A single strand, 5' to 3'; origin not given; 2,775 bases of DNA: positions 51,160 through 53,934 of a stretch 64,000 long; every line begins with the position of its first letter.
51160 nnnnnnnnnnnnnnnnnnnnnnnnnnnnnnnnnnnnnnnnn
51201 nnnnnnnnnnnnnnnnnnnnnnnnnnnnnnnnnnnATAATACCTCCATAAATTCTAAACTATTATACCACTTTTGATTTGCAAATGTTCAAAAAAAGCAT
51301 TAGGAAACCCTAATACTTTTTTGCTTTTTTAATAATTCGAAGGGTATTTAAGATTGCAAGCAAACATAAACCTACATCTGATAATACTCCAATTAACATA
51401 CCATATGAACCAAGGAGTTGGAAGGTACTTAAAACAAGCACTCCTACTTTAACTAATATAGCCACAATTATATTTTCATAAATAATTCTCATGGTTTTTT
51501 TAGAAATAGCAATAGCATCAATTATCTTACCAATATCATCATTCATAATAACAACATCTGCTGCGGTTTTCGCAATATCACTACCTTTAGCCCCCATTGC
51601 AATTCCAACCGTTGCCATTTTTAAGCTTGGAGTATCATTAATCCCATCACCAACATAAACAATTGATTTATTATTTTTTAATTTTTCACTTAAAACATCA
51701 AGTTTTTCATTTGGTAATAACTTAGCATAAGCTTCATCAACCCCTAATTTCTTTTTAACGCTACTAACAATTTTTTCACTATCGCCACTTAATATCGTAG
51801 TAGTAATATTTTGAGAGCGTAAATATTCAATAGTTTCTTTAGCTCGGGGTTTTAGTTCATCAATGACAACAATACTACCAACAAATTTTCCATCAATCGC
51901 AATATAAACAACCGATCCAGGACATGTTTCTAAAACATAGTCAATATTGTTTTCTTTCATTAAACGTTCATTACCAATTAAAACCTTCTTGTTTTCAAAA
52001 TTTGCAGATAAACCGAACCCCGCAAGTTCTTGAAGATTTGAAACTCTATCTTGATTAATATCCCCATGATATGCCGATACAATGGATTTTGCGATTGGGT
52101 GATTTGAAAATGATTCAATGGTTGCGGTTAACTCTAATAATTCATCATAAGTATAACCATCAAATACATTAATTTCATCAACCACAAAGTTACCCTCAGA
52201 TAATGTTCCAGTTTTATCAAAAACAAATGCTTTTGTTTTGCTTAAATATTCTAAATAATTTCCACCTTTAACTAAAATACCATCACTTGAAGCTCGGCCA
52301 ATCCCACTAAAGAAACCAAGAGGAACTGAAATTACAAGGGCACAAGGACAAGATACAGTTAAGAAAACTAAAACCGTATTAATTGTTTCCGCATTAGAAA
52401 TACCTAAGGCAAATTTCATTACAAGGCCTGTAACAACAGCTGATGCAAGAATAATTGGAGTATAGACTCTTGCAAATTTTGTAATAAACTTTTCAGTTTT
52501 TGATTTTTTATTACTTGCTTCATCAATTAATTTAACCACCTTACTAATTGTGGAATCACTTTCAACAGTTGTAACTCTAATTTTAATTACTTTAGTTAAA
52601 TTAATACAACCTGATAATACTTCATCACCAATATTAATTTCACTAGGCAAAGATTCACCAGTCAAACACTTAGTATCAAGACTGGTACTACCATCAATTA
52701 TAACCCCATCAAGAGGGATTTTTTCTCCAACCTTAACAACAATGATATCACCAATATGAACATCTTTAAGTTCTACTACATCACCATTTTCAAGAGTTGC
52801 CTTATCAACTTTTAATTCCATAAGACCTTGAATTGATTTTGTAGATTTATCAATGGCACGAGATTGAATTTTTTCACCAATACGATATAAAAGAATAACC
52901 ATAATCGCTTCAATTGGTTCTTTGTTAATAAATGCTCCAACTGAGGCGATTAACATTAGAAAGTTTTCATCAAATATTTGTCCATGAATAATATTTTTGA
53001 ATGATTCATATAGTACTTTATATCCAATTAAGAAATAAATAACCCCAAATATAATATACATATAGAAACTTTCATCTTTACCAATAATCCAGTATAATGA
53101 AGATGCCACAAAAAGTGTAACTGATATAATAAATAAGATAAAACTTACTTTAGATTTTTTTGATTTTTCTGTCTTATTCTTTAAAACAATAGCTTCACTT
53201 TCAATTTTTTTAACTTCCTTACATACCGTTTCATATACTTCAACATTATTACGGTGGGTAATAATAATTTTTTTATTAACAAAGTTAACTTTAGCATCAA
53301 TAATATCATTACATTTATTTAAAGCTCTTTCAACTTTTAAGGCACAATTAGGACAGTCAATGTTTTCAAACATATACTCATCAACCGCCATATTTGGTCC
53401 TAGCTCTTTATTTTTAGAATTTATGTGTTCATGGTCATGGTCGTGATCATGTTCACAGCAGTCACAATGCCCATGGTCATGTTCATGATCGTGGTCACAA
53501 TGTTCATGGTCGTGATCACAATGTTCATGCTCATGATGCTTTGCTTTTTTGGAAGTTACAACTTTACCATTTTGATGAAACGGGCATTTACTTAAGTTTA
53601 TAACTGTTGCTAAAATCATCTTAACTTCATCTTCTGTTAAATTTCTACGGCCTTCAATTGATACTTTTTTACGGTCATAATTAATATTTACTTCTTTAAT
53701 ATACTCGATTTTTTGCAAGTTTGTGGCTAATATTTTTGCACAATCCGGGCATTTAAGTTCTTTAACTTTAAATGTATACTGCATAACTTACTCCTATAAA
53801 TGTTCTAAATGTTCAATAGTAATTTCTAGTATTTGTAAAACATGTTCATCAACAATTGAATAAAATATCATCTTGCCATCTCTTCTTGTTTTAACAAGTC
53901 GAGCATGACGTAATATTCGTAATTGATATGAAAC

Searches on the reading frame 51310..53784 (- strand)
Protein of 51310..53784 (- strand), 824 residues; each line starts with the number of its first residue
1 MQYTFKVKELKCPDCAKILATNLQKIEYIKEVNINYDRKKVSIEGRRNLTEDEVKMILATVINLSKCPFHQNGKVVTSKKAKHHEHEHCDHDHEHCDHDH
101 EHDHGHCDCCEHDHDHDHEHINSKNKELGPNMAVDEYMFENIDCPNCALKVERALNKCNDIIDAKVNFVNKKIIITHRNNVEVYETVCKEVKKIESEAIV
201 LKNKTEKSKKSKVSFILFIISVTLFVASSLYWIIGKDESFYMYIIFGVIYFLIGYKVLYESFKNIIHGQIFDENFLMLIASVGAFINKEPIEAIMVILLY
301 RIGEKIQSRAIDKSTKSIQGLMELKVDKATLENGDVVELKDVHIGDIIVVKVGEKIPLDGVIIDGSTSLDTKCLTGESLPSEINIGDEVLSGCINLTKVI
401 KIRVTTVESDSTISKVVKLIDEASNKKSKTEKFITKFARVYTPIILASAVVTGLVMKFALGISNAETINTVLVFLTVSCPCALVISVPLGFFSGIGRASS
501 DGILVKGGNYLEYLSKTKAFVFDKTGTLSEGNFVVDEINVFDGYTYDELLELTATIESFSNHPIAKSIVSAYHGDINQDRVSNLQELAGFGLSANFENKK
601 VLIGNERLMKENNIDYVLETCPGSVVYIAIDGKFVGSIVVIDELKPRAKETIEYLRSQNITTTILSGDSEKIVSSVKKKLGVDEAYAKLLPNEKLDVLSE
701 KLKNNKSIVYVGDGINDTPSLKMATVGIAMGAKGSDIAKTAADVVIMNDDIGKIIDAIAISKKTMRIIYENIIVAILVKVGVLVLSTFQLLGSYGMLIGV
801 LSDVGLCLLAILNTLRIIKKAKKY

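Call 39: search_protein_families(library=pfam, proteins=[window:51310-53784:-], max_evalue=0.001)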
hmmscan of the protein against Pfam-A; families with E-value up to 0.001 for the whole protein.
window:51310-53784:- (824 aa): 4 families
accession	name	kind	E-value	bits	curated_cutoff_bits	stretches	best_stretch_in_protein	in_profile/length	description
PF00122.25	E1-E2_ATPase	-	7.9e-44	149.8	28.1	1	335-499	16-179/181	E1-E2 ATPase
PF00702.32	Hydrolase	-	1.3e-26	94.6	26.4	1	518-724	2-190/191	haloacid dehalogenase-like hydrolase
PF00403.32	HMA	-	2.2e-12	47.6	24.8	2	139-183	4-46/62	Heavy-metal-associated domain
PF03120.22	DNA_ligase_OB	-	0.00011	22.4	32.9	1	323-357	30-65/79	NAD-dependent DNA ligase OB-fold domain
